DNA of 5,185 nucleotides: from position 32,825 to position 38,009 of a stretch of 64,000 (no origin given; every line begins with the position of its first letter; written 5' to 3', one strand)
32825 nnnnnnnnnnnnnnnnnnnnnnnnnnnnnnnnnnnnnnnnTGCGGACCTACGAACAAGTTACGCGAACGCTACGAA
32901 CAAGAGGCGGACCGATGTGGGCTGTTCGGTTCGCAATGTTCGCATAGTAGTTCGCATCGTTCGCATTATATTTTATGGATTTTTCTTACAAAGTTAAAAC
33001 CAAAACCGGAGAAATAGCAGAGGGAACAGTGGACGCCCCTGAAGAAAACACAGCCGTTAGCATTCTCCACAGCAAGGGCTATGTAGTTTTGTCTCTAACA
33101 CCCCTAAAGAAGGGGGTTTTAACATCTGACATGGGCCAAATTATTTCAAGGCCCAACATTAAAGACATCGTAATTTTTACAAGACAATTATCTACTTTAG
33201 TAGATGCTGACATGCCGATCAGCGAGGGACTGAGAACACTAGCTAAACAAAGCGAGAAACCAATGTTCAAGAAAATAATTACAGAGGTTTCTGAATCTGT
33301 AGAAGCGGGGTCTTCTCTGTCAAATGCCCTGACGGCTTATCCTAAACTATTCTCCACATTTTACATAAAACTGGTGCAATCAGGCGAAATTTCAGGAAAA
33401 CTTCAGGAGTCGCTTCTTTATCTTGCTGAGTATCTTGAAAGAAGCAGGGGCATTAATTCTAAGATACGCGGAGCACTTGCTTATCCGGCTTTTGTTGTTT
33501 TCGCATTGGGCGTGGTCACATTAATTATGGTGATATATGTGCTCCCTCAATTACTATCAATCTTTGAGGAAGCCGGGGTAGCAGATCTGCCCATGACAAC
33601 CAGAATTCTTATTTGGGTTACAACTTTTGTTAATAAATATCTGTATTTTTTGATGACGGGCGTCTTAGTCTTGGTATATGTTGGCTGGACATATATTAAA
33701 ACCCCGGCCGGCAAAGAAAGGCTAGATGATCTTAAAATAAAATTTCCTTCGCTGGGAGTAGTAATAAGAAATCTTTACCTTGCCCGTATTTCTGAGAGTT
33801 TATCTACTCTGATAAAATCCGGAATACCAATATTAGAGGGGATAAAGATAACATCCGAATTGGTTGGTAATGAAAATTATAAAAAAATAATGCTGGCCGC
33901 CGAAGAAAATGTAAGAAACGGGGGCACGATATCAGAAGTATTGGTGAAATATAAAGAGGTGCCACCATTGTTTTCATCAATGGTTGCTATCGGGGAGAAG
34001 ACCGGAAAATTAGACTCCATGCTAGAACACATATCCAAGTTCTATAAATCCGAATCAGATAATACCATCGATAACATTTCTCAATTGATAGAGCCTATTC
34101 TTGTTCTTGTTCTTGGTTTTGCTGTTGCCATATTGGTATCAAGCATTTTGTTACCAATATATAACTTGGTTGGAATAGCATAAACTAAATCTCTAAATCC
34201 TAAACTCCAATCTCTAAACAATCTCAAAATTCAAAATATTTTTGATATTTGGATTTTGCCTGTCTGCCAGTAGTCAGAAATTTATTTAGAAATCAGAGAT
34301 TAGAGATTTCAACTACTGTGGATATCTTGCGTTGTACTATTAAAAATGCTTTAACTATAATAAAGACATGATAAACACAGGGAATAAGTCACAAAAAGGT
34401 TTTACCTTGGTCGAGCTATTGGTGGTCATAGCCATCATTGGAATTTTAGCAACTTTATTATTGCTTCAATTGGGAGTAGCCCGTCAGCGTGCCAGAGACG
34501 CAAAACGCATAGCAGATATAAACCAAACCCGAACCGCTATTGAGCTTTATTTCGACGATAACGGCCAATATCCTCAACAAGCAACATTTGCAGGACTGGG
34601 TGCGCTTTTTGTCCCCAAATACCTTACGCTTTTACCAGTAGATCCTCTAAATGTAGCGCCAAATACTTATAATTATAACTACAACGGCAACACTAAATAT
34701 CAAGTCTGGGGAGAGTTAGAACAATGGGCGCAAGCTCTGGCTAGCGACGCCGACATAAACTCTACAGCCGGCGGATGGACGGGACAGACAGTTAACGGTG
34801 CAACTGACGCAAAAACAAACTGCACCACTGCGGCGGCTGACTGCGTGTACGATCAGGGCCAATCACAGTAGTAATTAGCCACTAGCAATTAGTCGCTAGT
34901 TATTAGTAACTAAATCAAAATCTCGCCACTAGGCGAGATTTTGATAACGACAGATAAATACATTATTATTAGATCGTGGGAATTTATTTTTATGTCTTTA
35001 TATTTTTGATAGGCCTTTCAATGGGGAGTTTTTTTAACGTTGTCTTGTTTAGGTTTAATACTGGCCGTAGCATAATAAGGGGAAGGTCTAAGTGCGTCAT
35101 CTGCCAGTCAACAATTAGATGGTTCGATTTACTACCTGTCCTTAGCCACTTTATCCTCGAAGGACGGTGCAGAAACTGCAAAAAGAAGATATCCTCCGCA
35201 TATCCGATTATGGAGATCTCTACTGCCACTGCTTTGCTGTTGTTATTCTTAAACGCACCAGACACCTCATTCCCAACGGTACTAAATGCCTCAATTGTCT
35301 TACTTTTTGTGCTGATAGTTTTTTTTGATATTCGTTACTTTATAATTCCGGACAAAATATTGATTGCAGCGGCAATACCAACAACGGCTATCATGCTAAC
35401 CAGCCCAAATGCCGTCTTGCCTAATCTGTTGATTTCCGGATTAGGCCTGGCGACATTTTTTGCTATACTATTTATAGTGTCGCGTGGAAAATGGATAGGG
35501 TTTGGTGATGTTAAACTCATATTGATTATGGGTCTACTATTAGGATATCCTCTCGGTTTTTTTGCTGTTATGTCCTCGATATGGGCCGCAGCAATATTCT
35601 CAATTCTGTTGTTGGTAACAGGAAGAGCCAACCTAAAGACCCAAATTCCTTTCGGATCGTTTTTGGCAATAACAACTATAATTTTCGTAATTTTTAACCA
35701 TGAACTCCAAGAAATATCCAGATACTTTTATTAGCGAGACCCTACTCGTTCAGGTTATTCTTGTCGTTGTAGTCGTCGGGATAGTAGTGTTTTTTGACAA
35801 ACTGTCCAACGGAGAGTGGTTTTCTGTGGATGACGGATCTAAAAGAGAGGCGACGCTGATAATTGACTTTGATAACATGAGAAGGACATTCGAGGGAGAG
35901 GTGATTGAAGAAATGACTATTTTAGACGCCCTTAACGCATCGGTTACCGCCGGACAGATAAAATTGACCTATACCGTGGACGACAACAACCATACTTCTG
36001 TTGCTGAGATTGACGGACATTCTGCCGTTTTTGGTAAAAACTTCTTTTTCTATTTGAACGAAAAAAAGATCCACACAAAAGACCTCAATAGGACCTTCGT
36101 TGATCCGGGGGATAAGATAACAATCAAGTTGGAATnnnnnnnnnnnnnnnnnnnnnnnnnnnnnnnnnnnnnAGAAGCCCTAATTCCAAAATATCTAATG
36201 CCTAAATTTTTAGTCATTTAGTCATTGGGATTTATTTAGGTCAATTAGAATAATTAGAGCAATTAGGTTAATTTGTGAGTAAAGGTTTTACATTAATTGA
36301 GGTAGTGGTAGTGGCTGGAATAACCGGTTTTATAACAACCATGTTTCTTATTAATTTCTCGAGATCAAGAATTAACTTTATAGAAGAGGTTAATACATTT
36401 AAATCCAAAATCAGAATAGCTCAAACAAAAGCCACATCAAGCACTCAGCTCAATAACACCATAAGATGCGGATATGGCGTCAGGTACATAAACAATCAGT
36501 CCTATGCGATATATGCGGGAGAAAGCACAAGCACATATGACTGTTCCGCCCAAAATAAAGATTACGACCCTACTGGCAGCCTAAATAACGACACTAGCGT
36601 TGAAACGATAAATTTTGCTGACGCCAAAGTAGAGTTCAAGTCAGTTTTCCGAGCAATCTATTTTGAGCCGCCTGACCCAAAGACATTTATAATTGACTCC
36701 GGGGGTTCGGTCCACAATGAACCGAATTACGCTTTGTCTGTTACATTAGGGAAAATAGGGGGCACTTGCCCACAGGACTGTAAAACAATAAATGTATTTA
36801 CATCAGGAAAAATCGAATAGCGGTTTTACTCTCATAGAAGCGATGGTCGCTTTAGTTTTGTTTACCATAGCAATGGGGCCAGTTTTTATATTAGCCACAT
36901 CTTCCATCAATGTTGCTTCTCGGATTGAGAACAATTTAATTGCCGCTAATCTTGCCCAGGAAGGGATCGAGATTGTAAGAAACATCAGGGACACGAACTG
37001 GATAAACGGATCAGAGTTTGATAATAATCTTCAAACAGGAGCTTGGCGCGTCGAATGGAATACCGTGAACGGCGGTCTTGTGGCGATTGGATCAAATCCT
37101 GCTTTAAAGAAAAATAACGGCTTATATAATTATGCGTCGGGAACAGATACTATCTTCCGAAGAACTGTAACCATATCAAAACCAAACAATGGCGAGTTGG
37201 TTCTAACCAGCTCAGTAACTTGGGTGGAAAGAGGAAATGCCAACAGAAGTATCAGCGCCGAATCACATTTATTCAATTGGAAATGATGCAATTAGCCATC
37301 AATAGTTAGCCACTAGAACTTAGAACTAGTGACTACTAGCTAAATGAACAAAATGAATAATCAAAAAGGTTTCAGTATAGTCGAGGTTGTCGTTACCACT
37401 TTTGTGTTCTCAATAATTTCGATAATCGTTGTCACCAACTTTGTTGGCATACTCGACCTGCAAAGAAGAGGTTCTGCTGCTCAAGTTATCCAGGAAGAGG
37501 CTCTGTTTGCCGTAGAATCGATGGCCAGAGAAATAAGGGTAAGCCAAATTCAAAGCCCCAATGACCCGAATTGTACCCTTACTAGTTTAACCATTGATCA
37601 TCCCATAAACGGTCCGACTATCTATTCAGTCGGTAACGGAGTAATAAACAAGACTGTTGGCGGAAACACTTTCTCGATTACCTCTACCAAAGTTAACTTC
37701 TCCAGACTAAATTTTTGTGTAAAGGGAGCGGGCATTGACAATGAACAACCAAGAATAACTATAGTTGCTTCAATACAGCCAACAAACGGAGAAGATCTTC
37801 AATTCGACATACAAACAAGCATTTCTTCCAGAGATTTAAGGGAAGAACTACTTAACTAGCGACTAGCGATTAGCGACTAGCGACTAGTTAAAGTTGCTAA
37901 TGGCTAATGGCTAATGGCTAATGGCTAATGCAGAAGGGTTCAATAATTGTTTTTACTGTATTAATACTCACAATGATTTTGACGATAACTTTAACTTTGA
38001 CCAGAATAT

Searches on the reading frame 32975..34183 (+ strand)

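Call 22: search_protein_families(library=pfam, proteins=[window:32975-34183:+])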
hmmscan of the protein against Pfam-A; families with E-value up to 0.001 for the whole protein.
window:32975-34183:+ (402 aa): 1 family
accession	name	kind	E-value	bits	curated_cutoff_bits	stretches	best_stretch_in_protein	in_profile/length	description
PF00482.28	T2SSF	-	4.2e-59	198.4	25.2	2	68-191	1-125/125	Type II secretion system (T2SS), protein F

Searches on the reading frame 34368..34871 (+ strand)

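Call 41: search_protein_families(library=pfam, proteins=[window:34368-34871:+], max_evalue=0.0001)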
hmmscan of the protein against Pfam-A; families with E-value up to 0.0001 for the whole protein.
window:34368-34871:+ (167 aa): 1 family
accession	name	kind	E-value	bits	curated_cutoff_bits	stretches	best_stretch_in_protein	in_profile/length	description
PF07963.17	N_methyl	-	1.9e-10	40.3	21.2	1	7-32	2-27/27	Prokaryotic N-terminal methylation motif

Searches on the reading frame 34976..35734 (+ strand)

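Call 42: search_protein_families(library=pfam, proteins=[window:34976-35734:+], max_evalue=0.0001)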
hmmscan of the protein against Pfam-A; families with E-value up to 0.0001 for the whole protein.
window:34976-35734:+ (252 aa): 2 families
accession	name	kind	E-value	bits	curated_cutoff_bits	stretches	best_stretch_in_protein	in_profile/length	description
PF06750.18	A24_N_bact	-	3.2e-26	91.6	23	1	11-92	1-82/84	Bacterial Peptidase A24 N-terminal domain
PF01478.23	Peptidase_A24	-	4.2e-10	40.4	26.5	1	107-210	3-104/104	Type IV leader peptidase family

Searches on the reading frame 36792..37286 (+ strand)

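Call 42: search_protein_families(library=pfam, proteins=[window:36792-37286:+], max_evalue=0.0001)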
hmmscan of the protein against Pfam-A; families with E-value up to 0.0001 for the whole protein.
window:36792-37286:+ (164 aa): 1 family
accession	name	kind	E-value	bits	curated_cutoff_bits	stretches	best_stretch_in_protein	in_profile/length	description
PF07963.17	N_methyl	-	4.2e-08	32.9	21.2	1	7-31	2-26/27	Prokaryotic N-terminal methylation motif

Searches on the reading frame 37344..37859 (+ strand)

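Call 42: search_protein_families(library=pfam, proteins=[window:37344-37859:+], max_evalue=0.0001)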
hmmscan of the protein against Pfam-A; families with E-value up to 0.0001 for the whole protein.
window:37344-37859:+ (171 aa): 1 family
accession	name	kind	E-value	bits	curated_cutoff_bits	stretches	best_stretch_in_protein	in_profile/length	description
PF07963.17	N_methyl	-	2.3e-06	27.4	21.2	1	4-29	1-26/27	Prokaryotic N-terminal methylation motif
